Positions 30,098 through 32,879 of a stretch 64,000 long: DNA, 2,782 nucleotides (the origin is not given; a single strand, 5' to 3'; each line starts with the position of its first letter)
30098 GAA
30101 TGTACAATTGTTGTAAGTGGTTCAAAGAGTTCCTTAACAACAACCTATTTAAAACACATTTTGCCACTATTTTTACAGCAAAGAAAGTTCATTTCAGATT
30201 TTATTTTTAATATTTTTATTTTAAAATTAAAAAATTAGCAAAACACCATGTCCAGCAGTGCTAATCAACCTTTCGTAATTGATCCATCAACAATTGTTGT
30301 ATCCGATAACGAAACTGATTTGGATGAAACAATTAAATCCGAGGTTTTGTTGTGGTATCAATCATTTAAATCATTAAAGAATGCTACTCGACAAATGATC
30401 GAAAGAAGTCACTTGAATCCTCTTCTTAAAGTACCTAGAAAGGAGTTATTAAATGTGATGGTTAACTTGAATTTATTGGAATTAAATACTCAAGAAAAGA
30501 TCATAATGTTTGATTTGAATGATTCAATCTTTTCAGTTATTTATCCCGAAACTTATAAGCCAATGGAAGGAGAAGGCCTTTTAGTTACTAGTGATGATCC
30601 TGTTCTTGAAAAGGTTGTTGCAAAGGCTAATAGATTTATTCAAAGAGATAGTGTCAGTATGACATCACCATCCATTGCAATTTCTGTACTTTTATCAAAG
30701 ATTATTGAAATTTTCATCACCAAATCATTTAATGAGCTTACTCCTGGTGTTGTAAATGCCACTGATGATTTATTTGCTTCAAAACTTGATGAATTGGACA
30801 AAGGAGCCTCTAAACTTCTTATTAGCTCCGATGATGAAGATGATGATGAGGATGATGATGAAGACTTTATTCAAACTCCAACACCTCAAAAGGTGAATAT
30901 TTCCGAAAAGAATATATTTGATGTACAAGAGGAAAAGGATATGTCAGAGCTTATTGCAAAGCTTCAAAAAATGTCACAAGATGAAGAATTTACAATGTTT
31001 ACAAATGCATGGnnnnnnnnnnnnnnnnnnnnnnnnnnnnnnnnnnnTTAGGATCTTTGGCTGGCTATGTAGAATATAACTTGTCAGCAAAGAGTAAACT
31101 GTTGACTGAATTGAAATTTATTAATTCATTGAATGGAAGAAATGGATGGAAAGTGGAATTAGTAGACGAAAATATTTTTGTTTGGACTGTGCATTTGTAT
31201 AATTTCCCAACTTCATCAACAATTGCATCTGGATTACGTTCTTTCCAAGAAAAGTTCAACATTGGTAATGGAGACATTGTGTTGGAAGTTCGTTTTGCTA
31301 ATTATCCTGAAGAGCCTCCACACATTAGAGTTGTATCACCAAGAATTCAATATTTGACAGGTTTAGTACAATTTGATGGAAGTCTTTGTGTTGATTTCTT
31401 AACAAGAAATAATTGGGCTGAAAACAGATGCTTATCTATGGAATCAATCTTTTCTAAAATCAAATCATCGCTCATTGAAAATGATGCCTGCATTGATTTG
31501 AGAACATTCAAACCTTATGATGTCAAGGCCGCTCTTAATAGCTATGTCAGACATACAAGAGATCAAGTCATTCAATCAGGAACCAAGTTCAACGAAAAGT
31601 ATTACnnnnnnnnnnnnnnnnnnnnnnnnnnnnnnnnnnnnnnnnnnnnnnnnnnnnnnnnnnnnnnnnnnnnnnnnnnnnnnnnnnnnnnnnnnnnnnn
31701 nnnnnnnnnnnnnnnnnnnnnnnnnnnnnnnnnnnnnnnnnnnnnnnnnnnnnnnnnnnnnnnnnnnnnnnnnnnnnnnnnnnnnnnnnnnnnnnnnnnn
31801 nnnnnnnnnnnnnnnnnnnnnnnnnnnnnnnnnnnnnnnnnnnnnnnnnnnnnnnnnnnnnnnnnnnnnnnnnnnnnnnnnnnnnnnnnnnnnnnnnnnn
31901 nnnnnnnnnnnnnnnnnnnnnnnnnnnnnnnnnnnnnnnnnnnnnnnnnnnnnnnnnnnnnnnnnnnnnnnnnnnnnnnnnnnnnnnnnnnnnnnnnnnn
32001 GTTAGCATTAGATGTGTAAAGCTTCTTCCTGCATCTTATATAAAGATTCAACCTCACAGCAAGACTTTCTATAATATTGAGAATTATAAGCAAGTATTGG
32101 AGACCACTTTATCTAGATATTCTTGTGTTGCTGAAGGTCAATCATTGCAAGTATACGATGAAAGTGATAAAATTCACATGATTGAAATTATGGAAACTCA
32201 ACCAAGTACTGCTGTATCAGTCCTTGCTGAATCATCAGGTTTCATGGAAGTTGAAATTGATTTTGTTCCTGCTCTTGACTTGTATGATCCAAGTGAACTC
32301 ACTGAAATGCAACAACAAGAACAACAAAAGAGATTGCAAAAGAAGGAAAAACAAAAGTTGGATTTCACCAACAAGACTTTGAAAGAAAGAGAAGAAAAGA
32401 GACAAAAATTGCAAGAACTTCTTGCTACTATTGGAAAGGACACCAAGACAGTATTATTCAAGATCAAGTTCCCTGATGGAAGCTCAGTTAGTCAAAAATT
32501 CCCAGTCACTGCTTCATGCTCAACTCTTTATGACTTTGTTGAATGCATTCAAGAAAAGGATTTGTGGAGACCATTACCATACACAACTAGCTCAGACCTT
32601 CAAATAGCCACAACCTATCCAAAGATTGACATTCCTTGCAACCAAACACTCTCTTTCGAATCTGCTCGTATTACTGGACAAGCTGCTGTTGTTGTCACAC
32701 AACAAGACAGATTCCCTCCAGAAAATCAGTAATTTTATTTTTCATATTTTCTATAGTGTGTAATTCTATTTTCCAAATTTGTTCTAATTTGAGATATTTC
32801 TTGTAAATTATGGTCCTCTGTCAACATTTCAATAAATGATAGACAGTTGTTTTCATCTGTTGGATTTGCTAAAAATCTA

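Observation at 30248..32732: Single gene fusing an E2/UBC-like domain, a UFD1 domain and a UBX domain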

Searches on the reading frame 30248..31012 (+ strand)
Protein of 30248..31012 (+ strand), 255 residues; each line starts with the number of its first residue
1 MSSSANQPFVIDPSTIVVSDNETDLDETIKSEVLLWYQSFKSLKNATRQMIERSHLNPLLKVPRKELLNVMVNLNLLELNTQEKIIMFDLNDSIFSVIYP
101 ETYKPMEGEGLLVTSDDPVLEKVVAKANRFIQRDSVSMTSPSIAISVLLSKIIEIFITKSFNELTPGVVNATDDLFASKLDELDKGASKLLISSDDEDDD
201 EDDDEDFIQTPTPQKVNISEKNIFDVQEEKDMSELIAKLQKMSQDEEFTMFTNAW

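Call 38: predict_structure(alignment_id=A2)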
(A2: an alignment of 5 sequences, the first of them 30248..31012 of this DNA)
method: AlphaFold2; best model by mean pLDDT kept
length: 255 residues; sequences in the alignment: 5
mean_pLDDT: 43.7   pTM: 0.28
mean pLDDT of the five models: 43.7, 42.9, 42.0, 40.1, 37.4
residues with pLDDT >= 90: 0; 70-90: 0; 50-70: 79; < 50: 176
segments of 3 or more residues with pLDDT < 50: 1-11, 39-46, 51-56, 58-60, 75-103, 134-146, 156-255
pLDDT, mean of each block of 10 residues (from residue 1): 36 55 62 54 46 48 53 48 45 46 48 55 59 49 49 50 36 32 32 27 32 26 31 39 39 32
secondary structure, 60 per line:
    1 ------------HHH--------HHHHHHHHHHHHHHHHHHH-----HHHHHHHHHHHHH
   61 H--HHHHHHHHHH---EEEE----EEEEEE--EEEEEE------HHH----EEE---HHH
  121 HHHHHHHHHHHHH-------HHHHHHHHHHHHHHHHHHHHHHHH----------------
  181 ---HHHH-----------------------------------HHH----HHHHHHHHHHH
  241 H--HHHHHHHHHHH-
elements in order: H24-42 H48-61 H64-73 E77-80 E85-90 E93-98 E112-114 H118-133 H141-164 H184-187 H230-241 H244-254

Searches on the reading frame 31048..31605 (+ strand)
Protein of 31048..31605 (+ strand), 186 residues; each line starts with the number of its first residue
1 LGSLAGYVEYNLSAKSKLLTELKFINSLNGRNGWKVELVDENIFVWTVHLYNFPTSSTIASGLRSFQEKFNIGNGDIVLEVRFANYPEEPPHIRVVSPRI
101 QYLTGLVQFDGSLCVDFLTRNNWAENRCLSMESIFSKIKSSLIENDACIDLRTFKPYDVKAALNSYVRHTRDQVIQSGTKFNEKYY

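Call 28: search_solved_structures(query=window:31048-31605:+, max_evalue=1, show_alignments=2)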
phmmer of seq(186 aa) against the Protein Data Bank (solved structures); distinct sequences matched with E-value up to 1: 18.
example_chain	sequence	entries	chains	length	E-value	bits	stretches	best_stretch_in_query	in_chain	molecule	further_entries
2qgx_A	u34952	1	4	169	2.5e-14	56.6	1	13-166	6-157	Ubiquitin-conjugating enzyme E2 Q1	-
1zuo_A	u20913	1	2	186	5.4e-14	55.5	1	6-166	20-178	Hypothetical protein LOC92912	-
2aak_A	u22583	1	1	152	0.00086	22.2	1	75-179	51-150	UBIQUITIN CONJUGATING ENZYME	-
8iej_R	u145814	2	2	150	0.00091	22.1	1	74-144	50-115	Ubiquitin-conjugating enzyme E2 A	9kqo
6cyo_A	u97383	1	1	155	0.00098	22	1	74-144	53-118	Ubiquitin-conjugating enzyme E2 A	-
6cyr_A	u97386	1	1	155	0.0012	21.7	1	74-144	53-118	Ubiquitin-conjugating enzyme E2 A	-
1jas_A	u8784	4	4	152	0.0021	20.9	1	75-144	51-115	UBIQUITIN-CONJUGATING ENZYME E2-17 KDA | UBIQUITIN-CONJUGATING ENZYME E2 B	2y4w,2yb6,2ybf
1q34_A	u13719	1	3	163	0.0078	19.1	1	74-146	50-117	Ubiquitin-conjugating enzyme E2-21.5 kDa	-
1z3d_A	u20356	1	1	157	0.009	18.9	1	74-145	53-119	Ubiquitin-conjugating enzyme E2 1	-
7uvc_A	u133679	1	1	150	0.028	17.3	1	77-142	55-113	Ubiquitin-conjugating enzyme E2 2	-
7uv8_A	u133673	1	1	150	0.03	17.2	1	77-142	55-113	Ubiquitin-conjugating enzyme E2 2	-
8ieg_R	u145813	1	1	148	0.03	17.2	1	78-142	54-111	Ubiquitin-conjugating enzyme E2 2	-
7mex_B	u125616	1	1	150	0.03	17.2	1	78-143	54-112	Ubiquitin-conjugating enzyme E2 2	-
1ayz_A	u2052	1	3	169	0.038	16.9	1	78-143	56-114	UBIQUITIN-CONJUGATING ENZYME RAD6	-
7mey_B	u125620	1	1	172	0.04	16.8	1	78-143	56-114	Ubiquitin-conjugating enzyme E2 2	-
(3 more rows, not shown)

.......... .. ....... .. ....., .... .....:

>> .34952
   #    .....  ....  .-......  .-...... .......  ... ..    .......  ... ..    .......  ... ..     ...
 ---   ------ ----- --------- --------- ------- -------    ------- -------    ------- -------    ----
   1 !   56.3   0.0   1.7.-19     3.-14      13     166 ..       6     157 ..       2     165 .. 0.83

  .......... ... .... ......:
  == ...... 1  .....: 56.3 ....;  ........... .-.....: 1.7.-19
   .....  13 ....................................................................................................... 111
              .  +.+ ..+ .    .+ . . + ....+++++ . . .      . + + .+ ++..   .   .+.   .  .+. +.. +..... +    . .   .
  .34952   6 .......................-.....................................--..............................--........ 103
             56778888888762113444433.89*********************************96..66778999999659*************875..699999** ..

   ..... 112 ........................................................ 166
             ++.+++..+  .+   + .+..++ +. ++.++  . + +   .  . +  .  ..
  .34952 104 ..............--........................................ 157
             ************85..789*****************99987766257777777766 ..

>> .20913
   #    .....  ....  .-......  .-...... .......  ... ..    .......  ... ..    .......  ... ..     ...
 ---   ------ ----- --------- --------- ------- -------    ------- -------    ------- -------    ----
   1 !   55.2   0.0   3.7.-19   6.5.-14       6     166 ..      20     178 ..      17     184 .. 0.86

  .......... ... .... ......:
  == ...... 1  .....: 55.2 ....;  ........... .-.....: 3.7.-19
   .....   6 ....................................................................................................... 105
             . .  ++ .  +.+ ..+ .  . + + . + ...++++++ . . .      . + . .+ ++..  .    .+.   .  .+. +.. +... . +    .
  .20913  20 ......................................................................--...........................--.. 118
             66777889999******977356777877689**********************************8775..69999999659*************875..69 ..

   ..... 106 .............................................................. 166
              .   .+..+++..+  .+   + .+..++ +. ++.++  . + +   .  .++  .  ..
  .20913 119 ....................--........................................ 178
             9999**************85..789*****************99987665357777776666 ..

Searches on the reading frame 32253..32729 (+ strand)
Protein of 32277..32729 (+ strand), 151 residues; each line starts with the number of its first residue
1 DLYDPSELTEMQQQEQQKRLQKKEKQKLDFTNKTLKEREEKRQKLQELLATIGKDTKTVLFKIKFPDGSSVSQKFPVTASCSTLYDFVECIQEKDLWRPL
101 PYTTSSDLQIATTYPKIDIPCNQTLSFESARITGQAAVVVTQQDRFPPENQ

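Call 29: search_solved_structures(query=window:32277-32729:+, max_evalue=10, show_alignments=3)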
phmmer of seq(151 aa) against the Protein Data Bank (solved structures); distinct sequences matched with E-value up to 10: 5.
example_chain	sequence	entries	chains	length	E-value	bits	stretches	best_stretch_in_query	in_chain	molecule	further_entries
1aaz_A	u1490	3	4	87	0.079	16.1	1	15-71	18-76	GLUTAREDOXIN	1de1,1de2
1aba_A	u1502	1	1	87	0.081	16.1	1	15-71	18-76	GLUTAREDOXIN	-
4c2m_K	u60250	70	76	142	0.14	15.3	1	7-67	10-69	DNA-DIRECTED RNA POLYMERASES I AND III SUBUNIT RPAC2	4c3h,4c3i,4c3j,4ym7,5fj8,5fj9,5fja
9bk6_A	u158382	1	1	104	0.6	13.3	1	14-73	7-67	B10_CYTX binder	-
7qiw_k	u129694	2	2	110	4.2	10.5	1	7-57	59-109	60S ribosomal protein L36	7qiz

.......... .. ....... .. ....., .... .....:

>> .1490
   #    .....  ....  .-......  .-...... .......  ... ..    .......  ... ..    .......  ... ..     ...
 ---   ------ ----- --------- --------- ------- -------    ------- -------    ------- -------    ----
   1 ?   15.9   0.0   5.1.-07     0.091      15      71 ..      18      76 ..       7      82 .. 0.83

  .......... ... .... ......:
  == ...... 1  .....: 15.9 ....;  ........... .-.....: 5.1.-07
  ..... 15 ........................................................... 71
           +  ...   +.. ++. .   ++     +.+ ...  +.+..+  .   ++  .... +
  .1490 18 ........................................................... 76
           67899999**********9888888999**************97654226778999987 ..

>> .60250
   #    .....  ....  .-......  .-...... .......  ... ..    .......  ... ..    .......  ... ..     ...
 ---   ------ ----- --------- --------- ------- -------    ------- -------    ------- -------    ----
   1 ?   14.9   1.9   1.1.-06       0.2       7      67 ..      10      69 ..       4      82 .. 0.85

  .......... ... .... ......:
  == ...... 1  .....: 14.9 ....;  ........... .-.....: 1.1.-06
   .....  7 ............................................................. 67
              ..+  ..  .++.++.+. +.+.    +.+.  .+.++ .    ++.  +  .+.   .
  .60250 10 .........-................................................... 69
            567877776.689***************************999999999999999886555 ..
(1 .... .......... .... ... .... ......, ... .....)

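Call 53: search_solved_structures(query=A4, max_evalue=1, show_alignments=3)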
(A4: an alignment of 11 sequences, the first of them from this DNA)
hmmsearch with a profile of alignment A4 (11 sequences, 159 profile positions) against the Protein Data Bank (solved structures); distinct sequences matched with E-value up to 1: 26.
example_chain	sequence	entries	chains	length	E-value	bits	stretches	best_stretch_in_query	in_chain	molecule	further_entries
2cr5_A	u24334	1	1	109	1.6e-08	38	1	57-156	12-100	Reproduction 8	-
5x3p_A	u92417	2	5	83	2.8e-07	34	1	68-153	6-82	UBX domain-containing protein 7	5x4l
1wj4_A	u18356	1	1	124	5e-07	33.1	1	66-153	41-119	KIAA0794 protein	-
11ta_M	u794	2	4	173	3.8e-06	30.3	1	9-150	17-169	FAS-associated factor 1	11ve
9yw2_H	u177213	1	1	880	3.9e-05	27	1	9-149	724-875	Glutathione S-transferase class-mu 26 kDa isozyme,FAS-associated factor 1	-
1s3s_G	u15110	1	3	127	5.8e-05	26.4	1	57-145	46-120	p47 protein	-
8hrz_M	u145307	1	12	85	6e-05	26.4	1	64-145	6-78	NSFL1 cofactor p47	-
1i42_A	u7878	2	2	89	6.4e-05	26.3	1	65-145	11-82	P47 | p47 protein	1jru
2kxj_A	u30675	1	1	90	6.8e-05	26.2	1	65-150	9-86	UBX domain-containing protein 4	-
6hd0_G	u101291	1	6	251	0.00016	25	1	41-151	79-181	Plant UBX domain-containing protein 1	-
2dzk_A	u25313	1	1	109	0.00046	23.5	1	66-149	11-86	UBX domain-containing protein 2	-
3qq8_B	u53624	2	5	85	0.00048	23.4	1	65-150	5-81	FAS-associated factor 1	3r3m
7r7s_I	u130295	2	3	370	0.00053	23.3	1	63-145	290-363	NSFL1 cofactor p47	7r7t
9mpu_B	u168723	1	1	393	0.00054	23.3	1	60-145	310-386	NSFL1 cofactor p47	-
3qwz_B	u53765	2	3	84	0.00071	22.9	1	66-150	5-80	FAS-associated factor 1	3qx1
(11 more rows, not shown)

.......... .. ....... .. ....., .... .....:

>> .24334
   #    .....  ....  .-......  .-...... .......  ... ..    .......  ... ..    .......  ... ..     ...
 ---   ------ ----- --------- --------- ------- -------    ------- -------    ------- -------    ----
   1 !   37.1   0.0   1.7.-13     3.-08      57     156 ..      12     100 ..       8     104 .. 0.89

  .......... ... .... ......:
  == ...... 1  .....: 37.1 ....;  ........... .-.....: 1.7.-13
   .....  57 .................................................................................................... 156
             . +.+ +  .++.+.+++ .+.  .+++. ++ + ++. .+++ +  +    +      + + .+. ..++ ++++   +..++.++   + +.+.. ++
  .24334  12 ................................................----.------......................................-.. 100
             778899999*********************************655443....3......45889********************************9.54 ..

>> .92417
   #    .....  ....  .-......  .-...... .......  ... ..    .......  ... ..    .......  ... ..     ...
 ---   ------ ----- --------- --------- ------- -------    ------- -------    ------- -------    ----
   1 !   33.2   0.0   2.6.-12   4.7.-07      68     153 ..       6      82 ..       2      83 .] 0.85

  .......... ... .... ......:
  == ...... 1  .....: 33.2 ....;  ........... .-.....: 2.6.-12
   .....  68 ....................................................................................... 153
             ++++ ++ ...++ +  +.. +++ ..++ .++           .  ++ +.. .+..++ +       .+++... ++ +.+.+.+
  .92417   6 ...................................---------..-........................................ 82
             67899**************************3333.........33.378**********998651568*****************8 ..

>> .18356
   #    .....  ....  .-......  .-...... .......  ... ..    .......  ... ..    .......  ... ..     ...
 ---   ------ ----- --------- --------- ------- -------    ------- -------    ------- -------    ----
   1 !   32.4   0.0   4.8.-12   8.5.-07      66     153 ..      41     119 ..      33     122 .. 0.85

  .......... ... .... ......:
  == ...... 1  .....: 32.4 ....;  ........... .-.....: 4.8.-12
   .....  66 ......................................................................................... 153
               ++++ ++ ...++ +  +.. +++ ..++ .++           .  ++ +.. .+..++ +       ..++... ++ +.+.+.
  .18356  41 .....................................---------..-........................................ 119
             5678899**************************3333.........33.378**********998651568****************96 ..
